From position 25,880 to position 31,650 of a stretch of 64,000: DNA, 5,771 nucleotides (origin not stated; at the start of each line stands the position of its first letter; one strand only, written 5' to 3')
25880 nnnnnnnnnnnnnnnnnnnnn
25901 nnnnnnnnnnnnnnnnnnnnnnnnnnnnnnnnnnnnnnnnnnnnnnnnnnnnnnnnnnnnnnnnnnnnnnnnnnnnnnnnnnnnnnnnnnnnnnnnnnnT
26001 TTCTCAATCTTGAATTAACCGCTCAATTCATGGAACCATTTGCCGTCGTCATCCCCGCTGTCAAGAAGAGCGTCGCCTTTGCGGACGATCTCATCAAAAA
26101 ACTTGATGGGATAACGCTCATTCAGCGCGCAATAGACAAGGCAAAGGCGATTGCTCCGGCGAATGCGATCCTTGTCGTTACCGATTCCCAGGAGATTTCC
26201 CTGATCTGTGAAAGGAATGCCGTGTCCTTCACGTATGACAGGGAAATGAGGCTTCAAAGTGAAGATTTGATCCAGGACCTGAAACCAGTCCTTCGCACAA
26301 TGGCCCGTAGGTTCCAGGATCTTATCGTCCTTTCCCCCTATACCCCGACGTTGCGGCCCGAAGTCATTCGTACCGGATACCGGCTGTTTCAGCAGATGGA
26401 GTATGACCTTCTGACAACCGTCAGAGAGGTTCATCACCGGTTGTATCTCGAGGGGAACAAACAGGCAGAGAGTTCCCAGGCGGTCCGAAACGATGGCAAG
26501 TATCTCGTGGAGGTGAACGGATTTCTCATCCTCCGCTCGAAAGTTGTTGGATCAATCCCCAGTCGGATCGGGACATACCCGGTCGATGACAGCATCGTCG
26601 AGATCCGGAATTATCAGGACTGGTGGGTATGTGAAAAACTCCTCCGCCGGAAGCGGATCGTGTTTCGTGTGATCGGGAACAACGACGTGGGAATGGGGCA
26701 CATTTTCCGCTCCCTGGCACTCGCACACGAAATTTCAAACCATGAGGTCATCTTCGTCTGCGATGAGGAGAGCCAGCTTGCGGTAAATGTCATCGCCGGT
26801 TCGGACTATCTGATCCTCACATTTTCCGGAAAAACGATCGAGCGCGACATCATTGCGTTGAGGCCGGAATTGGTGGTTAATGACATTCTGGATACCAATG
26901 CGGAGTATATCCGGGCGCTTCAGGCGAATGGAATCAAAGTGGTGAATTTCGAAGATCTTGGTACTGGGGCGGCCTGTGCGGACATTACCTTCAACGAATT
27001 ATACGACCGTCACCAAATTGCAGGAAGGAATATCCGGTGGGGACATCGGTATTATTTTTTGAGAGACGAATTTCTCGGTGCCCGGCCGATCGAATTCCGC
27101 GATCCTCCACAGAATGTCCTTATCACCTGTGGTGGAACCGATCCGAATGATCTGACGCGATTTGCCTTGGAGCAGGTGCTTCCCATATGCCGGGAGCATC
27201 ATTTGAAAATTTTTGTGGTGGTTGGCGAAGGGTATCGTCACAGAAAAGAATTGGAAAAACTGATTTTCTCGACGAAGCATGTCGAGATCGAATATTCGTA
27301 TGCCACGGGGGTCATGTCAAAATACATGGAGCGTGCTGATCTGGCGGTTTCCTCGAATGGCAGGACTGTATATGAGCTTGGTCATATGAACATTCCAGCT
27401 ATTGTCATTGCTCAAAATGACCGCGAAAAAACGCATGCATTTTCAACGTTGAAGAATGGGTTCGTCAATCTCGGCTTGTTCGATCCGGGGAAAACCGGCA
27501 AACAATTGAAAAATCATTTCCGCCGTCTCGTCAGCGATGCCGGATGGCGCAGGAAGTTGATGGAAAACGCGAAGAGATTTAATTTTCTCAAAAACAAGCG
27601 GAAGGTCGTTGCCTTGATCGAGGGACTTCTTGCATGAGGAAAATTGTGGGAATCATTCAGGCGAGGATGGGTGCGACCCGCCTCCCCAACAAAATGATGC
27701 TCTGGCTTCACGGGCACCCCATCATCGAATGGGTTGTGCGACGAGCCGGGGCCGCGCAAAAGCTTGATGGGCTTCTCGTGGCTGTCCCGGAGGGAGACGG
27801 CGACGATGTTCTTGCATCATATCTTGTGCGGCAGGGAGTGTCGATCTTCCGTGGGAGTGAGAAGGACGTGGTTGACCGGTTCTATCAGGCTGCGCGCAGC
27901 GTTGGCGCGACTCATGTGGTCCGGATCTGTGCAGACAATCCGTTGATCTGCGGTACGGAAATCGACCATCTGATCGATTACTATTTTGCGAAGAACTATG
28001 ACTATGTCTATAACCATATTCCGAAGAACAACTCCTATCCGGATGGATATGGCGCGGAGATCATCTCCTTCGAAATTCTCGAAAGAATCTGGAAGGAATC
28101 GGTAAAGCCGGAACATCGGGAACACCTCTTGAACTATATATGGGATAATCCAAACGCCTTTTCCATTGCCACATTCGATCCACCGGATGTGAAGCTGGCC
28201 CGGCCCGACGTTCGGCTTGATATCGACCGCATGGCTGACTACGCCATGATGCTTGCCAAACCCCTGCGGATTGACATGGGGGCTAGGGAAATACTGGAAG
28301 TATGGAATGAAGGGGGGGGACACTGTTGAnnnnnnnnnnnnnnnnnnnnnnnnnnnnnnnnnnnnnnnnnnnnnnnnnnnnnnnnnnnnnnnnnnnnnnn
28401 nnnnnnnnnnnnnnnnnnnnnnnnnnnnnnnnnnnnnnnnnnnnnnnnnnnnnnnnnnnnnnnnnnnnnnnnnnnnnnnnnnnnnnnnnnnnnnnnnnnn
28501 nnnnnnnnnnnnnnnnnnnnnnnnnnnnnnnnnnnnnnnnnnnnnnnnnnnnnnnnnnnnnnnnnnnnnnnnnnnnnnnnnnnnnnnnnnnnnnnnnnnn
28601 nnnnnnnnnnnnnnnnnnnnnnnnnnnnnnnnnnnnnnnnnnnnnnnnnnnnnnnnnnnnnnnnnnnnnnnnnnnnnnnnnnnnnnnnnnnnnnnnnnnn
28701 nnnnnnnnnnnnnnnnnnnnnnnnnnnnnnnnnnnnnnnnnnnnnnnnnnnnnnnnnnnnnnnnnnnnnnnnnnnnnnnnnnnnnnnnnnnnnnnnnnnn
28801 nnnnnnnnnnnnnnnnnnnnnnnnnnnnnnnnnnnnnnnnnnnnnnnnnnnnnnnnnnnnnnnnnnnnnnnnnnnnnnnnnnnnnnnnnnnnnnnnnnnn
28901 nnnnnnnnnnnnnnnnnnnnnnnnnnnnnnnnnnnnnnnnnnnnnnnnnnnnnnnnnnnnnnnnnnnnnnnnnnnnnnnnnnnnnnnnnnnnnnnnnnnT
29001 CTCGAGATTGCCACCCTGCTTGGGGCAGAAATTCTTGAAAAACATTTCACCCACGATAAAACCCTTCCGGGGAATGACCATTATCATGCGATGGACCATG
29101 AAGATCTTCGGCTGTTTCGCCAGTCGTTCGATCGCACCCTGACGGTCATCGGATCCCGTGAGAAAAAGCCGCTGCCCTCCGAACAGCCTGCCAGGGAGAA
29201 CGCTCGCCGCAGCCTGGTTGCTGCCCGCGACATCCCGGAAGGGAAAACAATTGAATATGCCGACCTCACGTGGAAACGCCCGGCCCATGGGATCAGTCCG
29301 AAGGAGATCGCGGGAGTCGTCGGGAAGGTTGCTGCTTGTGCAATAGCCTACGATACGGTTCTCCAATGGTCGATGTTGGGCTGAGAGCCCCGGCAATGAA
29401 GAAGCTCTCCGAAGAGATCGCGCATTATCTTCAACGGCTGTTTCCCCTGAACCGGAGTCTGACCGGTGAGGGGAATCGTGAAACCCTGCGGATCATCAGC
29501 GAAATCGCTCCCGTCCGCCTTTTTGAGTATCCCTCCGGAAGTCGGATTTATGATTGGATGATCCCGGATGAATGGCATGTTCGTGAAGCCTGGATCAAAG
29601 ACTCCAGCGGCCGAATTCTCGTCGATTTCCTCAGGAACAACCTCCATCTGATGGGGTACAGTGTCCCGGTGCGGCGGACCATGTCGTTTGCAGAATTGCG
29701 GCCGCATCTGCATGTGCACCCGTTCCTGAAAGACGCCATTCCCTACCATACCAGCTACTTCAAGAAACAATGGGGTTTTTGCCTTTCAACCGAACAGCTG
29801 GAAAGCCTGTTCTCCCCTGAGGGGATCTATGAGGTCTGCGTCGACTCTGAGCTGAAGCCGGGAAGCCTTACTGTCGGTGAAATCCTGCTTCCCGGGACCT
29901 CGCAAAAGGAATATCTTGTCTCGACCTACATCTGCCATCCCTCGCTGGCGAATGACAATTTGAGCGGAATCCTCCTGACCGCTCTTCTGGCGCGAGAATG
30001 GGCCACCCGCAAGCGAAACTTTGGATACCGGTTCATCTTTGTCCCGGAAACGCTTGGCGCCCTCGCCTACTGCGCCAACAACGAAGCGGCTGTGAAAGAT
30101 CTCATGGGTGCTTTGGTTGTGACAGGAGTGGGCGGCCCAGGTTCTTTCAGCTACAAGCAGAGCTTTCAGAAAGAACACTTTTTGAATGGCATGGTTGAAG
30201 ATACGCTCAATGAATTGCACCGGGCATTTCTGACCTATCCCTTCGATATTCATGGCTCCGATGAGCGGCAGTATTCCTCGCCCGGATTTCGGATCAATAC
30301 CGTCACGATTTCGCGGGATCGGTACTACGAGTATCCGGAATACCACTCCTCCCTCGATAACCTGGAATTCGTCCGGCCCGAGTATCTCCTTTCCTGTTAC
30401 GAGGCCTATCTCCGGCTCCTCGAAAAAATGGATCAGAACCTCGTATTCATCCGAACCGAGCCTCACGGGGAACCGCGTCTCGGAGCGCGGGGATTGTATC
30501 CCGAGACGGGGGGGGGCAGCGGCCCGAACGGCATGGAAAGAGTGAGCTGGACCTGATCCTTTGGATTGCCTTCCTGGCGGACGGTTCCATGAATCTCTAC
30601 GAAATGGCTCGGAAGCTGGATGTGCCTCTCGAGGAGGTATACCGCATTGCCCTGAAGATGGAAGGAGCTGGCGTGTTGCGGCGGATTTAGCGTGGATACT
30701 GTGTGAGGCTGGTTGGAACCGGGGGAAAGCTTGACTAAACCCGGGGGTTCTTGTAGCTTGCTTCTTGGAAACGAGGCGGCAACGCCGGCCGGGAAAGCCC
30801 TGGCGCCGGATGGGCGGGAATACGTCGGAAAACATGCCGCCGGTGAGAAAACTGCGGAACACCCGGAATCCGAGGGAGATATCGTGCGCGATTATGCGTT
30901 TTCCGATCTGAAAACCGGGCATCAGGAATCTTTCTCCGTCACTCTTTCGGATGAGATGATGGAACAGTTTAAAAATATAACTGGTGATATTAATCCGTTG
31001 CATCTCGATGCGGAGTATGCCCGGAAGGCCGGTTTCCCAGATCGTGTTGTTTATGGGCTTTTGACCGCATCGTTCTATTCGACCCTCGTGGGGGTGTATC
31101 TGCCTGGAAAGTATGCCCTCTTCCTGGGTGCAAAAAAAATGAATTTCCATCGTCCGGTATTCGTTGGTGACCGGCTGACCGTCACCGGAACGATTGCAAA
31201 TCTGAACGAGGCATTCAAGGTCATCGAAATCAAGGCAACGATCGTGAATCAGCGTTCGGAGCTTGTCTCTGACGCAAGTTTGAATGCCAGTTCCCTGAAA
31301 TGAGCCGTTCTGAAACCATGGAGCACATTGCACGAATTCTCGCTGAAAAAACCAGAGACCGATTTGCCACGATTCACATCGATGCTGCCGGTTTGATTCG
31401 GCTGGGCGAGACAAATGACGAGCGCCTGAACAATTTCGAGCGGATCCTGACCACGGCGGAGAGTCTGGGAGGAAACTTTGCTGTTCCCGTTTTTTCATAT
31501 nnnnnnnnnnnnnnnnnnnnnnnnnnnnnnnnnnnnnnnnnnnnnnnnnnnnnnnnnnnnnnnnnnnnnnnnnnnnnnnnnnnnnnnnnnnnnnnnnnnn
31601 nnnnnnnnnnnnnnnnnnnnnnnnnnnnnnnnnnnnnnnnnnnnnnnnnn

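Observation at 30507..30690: G9 homopolymer inside the DUF4910 gene truncates it one slip away from a full-length protein with a winged-helix tail, which is candidate phase variation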

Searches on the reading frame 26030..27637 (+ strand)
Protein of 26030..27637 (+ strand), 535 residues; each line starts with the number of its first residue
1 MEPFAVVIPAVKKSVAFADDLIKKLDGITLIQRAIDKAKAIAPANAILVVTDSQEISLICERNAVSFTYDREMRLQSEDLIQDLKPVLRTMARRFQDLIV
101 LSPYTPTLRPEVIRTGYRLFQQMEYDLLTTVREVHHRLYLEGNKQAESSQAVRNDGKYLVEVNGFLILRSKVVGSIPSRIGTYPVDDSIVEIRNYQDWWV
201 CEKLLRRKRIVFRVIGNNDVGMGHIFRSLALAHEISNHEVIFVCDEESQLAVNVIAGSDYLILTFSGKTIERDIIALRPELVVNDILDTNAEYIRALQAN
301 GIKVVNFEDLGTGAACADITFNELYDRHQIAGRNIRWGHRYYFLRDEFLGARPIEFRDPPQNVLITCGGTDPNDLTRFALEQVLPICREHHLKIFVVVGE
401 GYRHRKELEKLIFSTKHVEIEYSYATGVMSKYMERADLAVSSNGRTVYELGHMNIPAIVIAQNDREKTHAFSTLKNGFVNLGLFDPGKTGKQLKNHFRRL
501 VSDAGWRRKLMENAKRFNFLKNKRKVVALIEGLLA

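Call 5: search_protein_families(library=pfam, proteins=[window:26030-27637:+], max_evalue=0.01)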
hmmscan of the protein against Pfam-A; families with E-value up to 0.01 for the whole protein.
window:26030-27637:+ (535 aa): 4 families
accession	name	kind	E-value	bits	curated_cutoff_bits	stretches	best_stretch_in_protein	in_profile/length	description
PF04101.22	Glyco_tran_28_C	-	7.4e-07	29.8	22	1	363-503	2-143/166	Glycosyltransferase family 28 C-terminal domain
PF13692.12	Glyco_trans_1_4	-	0.00077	20.2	27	1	362-462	2-108/142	Glycosyl transferases group 1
PF02348.25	CTP_transf_3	-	0.0013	19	22.6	1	5-135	1-130/217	Cytidylyltransferase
PF12804.13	NTP_transf_3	-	0.0017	19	27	1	24-134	20-125/160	MobA-like NTP transferase domain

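Call 6: search_protein_families(library=ncbifam, proteins=[window:26030-27637:+], max_evalue=0.01)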
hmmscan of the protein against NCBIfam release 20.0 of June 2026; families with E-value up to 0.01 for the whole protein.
window:26030-27637:+ (535 aa): 8 families
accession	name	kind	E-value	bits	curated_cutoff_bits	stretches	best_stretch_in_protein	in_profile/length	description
TIGR03590.1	PseG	equivalog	1.5e-37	129.8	153.55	1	209-464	2-273/280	UDP-2,4-diacetamido-2,4,6-trideoxy-beta-L-altropyranose hydrolase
NF009905.0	PRK13368.1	subfamily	5.2e-07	29.2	255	1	4-135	3-130/243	3-deoxy-manno-octulosonate cytidylyltransferase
NF003952.0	PRK05450.1-5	subfamily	5.6e-07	29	193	1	5-135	4-132/250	3-deoxy-manno-octulosonate cytidylyltransferase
TIGR03584.1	PseF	equivalog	3.1e-05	23.7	205.7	1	7-134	3-134/222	pseudaminic acid cytidylyltransferase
NF003948.0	PRK05450.1-1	equivalog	4.1e-05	22.9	281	1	5-136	7-136/248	3-deoxy-manno-octulosonate cytidylyltransferase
TIGR00466.1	kdsB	equivalog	0.00015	21.2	155.2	1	4-66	3-64/241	3-deoxy-manno-octulosonate cytidylyltransferase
NF003950.0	PRK05450.1-3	subfamily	0.00038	19.9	234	1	5-61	4-60/248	3-deoxy-manno-octulosonate cytidylyltransferase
NF010940.0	PRK14360.1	equivalog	0.0017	16.9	602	1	21-122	22-121/452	bifunctional UDP-N-acetylglucosamine diphosphorylase/glucosamine-1-phosphate N-acetyltransferase GlmU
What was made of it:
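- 26030..27637 (+): Fusion of a cytidylyltransferase-like N-terminal domain with a PseG-like UDP-sugar hydrolase domain. Calls 5, 6.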

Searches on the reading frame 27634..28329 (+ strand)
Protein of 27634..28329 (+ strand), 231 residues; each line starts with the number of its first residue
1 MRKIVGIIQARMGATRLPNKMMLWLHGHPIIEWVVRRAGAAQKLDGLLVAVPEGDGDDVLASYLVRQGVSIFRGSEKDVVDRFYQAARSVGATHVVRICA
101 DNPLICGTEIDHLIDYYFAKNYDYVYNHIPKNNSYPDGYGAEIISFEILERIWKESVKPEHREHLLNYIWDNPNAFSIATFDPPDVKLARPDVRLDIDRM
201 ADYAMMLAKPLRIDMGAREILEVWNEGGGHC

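Call 5: search_protein_families(library=pfam, proteins=[window:27634-28329:+], max_evalue=0.01)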
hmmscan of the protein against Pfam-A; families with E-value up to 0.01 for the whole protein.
window:27634-28329:+ (231 aa): 2 families
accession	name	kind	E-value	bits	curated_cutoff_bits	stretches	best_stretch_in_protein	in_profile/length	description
PF02348.25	CTP_transf_3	-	1.4e-23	84.3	22.6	1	5-185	1-171/217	Cytidylyltransferase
PF12804.13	NTP_transf_3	-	1.8e-06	28.7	27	1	11-131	11-125/160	MobA-like NTP transferase domain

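Call 6: search_protein_families(library=ncbifam, proteins=[window:27634-28329:+], max_evalue=0.01)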
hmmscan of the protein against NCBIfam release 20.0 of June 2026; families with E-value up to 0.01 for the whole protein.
window:27634-28329:+ (231 aa): 7 families
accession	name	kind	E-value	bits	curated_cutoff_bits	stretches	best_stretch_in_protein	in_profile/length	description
NF009905.0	PRK13368.1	subfamily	1.6e-15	57.1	255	1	3-129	2-126/243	3-deoxy-manno-octulosonate cytidylyltransferase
NF003952.0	PRK05450.1-5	subfamily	4.2e-14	52.3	193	1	3-120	2-119/250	3-deoxy-manno-octulosonate cytidylyltransferase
NF003948.0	PRK05450.1-1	equivalog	3.4e-09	36.3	281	1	3-123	5-126/248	3-deoxy-manno-octulosonate cytidylyltransferase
NF003950.0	PRK05450.1-3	subfamily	3.6e-08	33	234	1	3-117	2-117/248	3-deoxy-manno-octulosonate cytidylyltransferase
TIGR00466.1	kdsB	equivalog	6.9e-06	25.6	155.2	1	5-121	4-120/241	3-deoxy-manno-octulosonate cytidylyltransferase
TIGR03310.1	matur_MocA_YgfJ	equivalog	0.0013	18.8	186.45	1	11-129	12-127/188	molybdenum cofactor cytidylyltransferase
TIGR04321.1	spiroSPASM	subfamily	0.0013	17.5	250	1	76-209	75-205/510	spiro-SPASM protein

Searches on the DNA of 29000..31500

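Call 51: search_rna_families(source=window, start=29000, end=31500, threshold=evalue, max_evalue=1)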
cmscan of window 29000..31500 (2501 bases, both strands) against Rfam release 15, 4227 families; matches with E-value up to 1: 0.
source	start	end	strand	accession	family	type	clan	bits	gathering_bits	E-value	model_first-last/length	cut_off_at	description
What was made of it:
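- On Programmed -1 ribosomal frameshift site: No Rfam hit (call 51).
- There is no Rfam element in 29000-31500 (call 51).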

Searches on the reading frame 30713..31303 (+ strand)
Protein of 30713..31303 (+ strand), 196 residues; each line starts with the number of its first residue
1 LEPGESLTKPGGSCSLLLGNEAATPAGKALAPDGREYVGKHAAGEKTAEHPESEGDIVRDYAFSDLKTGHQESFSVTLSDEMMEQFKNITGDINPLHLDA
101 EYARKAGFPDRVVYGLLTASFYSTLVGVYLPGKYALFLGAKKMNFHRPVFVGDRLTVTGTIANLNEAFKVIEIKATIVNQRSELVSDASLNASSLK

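Call 5: search_protein_families(library=pfam, proteins=[window:30713-31303:+], max_evalue=0.01)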
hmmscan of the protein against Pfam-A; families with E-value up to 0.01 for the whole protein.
window:30713-31303:+ (196 aa): 4 families
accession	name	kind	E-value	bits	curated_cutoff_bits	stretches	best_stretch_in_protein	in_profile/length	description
PF01575.25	MaoC_dehydratas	-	5.8e-21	74.8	27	1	74-176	14-116/123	MaoC like domain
PF13452.11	FAS1_DH_region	-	1.4e-10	41.8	22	1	72-187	8-131/132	FAS1-like, dehydratase domain region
PF03061.28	4HBT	-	0.00023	21.9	20.6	1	142-176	37-71/79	Thioesterase superfamily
PF19315.5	MC_hydratase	-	0.0069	16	26.5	0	73-164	36-128/353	Mesaconyl-CoA hydratase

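Call 6: search_protein_families(library=ncbifam, proteins=[window:30713-31303:+], max_evalue=0.01)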
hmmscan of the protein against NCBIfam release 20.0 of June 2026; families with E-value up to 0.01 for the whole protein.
window:30713-31303:+ (196 aa): 8 families
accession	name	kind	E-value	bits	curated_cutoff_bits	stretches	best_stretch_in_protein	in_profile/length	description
NF006045.0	PRK08190.1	subfamily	8.3e-22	77.6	282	1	56-187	4-134/467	bifunctional enoyl-CoA hydratase/phosphate acetyltransferase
NF040620.1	fused_HadA_HadB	exception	8.4e-11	41.9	350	2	42-130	175-264/329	fused (3R)-hydroxyacyl-ACP dehydratase subunits HadA/HadB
TIGR02278.1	PaaN-DH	equivalog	1.6e-08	33.3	562.8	1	62-187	524-655/664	phenylacetic acid degradation bifunctional protein PaaZ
NF040624.1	HadA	equivalog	6.3e-07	29.7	180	1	81-187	16-130/144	(3R)-hydroxyacyl-ACP dehydratase subunit HadA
NF010246.0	PRK13693.1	equivalog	3.6e-06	27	203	1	63-131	6-75/142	(3R)-hydroxyacyl-ACP dehydratase subunit HadB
NF038241.1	RipB_Ich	equivalog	0.00028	20.8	340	1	70-163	35-126/175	(R)-specific enoyl-CoA hydratase RipB/Ich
NF052388.1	Lys_ferment_KAL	equivalog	0.00088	19.6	160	1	132-183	43-94/120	3-aminobutyryl-CoA ammonia lyase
NF000582.1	PRK00006.1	equivalog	0.0015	18.5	113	1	131-190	77-133/137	3-hydroxyacyl-ACP dehydratase FabZ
